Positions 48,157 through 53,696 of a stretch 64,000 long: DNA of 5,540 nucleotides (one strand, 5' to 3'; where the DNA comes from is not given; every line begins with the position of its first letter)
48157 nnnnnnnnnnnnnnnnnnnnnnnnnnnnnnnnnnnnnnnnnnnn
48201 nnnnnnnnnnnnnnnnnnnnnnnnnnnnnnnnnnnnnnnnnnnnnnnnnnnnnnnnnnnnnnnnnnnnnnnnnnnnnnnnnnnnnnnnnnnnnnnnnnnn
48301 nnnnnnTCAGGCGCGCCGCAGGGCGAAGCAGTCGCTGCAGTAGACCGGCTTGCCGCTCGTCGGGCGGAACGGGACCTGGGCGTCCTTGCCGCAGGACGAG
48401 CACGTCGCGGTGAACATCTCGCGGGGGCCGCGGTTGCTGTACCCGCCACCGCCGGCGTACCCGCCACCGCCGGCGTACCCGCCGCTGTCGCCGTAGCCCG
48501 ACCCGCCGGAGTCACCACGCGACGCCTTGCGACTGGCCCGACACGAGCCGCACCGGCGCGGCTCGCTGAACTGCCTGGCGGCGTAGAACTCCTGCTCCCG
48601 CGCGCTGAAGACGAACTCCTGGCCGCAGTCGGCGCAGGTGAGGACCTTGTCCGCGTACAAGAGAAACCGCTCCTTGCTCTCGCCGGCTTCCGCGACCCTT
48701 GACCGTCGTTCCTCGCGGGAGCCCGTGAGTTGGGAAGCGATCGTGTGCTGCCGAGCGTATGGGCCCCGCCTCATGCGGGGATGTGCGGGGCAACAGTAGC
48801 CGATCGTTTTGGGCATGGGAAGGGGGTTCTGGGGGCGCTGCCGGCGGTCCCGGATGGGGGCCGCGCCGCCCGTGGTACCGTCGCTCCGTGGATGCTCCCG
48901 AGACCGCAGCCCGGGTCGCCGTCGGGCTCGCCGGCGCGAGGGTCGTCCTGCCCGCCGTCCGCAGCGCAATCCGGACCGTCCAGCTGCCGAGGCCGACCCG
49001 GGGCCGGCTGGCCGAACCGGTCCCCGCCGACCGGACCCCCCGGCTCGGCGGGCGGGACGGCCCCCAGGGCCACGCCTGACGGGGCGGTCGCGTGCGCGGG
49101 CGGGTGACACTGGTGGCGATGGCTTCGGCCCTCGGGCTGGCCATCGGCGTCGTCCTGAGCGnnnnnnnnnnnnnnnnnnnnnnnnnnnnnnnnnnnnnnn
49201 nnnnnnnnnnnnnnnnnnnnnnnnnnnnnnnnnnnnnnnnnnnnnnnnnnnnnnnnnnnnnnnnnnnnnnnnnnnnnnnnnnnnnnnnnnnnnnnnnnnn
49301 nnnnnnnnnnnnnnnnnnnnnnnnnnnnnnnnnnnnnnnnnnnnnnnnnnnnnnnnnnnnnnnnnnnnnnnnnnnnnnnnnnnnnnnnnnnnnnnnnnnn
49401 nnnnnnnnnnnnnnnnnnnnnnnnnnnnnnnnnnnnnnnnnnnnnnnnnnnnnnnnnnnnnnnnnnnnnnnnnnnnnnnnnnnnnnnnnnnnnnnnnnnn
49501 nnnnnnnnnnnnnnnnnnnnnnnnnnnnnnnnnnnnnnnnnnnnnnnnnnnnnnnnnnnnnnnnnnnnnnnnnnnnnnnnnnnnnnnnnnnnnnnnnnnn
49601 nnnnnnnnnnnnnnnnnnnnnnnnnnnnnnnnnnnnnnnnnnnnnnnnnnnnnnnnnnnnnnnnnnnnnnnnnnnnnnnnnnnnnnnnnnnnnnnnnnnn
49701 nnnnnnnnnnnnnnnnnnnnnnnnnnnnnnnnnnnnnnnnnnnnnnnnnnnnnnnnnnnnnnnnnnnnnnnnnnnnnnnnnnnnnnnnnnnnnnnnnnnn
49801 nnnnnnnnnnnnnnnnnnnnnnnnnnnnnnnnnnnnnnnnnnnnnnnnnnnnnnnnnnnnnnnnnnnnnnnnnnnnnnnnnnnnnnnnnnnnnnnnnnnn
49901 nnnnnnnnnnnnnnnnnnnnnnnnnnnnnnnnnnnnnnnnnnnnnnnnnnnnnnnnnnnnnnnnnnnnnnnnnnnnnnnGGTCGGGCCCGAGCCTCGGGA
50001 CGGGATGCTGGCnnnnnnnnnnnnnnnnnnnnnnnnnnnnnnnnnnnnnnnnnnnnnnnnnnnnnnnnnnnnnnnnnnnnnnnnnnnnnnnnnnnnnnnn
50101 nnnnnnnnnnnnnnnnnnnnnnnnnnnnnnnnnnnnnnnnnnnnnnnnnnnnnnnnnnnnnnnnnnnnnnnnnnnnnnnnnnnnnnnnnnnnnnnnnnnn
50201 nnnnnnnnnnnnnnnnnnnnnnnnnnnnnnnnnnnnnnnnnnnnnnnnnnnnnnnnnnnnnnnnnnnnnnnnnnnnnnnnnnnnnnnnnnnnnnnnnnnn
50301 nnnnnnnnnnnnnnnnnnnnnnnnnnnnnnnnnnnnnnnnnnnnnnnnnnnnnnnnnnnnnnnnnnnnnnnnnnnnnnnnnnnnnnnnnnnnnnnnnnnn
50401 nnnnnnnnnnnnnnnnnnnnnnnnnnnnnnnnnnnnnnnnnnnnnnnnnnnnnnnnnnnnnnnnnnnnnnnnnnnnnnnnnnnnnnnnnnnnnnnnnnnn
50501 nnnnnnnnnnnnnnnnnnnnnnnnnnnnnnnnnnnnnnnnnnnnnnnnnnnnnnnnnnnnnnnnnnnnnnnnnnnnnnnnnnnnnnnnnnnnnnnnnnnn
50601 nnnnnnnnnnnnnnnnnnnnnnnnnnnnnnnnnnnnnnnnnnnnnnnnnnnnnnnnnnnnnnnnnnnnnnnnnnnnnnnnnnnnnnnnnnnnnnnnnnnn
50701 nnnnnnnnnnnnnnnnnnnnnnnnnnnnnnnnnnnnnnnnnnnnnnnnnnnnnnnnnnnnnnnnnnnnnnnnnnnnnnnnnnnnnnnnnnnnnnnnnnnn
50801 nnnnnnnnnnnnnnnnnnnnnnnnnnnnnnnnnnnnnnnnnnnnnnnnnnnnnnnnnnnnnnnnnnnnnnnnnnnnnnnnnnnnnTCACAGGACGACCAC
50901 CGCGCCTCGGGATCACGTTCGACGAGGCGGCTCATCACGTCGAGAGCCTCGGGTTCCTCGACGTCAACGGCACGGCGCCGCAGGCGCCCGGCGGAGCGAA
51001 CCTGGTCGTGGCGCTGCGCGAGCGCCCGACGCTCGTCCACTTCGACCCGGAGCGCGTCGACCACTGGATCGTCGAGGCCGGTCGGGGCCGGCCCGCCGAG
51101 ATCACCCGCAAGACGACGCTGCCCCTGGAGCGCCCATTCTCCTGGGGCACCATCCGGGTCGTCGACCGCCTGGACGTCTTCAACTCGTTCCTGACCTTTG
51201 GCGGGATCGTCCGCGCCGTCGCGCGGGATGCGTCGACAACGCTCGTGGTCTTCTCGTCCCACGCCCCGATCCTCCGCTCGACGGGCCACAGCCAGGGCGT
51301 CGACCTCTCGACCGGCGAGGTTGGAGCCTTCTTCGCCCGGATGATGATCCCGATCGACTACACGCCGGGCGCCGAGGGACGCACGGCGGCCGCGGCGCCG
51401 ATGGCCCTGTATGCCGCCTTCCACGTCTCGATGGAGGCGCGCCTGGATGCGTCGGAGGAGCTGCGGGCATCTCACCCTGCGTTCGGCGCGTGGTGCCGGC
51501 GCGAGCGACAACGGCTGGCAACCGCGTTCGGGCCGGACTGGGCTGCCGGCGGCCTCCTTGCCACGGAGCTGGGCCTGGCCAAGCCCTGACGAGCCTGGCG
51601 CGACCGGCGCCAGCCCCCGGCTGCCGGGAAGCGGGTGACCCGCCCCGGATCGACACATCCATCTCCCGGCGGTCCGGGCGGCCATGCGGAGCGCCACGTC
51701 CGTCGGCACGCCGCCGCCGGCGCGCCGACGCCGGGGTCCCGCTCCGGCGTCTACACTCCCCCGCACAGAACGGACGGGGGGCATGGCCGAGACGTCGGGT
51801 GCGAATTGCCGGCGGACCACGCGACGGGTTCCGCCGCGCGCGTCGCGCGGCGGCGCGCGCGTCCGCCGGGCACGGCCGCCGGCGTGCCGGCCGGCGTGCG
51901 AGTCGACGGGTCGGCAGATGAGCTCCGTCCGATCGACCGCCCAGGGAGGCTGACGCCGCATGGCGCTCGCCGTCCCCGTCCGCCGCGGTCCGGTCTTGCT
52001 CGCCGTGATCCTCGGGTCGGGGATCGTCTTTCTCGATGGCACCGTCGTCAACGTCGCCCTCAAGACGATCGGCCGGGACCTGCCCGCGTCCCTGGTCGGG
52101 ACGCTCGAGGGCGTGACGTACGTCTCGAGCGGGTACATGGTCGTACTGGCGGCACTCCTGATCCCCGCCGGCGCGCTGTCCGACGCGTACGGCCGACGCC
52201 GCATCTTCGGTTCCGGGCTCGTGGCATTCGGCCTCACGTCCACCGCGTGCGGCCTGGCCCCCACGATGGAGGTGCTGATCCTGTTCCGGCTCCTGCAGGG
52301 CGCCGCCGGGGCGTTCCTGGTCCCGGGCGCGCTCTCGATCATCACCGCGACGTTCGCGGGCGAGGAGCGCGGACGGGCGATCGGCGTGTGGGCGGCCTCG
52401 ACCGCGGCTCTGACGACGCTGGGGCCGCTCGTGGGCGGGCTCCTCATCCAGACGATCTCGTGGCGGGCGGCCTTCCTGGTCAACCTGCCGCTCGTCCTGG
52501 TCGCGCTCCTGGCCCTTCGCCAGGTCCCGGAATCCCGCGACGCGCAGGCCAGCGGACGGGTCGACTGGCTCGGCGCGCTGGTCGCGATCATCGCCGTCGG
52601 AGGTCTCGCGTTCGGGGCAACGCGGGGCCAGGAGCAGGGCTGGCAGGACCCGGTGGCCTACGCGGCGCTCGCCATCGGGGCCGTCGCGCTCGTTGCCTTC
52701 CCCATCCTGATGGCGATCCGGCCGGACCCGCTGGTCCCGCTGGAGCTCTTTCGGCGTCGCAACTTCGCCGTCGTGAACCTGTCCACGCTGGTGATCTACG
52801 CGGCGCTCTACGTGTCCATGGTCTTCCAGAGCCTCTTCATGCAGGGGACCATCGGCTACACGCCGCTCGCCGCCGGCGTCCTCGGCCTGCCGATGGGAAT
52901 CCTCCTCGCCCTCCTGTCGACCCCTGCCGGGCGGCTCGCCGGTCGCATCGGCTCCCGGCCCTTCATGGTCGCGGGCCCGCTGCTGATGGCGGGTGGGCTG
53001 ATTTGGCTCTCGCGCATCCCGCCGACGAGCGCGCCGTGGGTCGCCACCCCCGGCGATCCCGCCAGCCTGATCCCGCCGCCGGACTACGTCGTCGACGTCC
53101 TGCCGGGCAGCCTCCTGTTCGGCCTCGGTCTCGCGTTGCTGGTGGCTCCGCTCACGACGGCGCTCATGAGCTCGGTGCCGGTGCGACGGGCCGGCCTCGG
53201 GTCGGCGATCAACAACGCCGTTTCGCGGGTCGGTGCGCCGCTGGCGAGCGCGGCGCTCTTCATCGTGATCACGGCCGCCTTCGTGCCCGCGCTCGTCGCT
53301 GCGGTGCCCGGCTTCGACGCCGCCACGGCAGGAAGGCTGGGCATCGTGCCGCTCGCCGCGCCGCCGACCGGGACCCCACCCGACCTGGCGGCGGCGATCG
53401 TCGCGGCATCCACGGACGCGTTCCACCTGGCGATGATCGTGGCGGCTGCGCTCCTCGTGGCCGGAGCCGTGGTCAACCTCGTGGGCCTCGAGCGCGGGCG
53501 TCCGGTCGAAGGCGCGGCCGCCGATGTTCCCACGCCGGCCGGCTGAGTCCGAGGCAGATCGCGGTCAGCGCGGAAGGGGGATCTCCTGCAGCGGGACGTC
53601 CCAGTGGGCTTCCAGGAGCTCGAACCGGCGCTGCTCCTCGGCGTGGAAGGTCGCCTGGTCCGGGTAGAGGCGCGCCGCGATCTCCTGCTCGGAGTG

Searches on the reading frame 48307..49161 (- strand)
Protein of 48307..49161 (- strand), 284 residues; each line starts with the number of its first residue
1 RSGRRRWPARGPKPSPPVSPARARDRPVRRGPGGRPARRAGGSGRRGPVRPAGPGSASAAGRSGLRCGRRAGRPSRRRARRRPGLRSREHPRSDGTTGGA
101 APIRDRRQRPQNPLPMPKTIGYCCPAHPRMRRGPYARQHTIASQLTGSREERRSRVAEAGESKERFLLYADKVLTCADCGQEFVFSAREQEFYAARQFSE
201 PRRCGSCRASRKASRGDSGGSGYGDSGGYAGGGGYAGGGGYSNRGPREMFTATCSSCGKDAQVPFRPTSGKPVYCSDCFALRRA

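Call 27: search_protein_families(library=pfam, proteins=[window:48307-49161:-], max_evalue=0.00001)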
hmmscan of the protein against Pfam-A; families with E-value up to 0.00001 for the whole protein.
window:48307-49161:- (284 aa): 2 families
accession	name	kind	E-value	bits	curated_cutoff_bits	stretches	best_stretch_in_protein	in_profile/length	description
PF23477.1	zf_Tbcl_2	-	5.9e-20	71.1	27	1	247-282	1-36/37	Probable treble clef zinc finger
PF13451.12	zf_Tbcl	-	3.3e-17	62.6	24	1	171-215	2-47/48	Probable treble clef domain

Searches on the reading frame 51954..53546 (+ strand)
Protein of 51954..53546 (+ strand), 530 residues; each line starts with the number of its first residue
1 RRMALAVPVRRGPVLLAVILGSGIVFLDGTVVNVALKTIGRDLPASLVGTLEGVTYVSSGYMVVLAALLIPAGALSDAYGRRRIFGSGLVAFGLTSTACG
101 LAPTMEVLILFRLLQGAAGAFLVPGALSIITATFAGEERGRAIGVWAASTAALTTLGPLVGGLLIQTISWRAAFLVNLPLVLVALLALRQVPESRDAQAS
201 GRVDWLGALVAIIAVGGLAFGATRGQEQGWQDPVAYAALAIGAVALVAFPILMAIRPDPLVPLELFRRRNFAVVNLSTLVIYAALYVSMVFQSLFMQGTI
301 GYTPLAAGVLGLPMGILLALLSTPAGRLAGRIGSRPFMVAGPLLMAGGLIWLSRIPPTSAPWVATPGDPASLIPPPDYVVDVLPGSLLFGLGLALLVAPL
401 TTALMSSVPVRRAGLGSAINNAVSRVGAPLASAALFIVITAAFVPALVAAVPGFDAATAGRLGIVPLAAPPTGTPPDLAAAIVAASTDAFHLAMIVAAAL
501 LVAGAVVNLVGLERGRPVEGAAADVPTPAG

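Call 27: search_protein_families(library=pfam, proteins=[window:51954-53546:+], max_evalue=0.00001)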
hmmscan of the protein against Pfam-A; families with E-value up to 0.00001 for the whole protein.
window:51954-53546:+ (530 aa): 1 family
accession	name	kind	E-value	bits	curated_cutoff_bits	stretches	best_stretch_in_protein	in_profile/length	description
PF07690.21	MFS_1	-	3.3e-46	158.2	33.4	1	19-431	2-346/347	Major Facilitator Superfamily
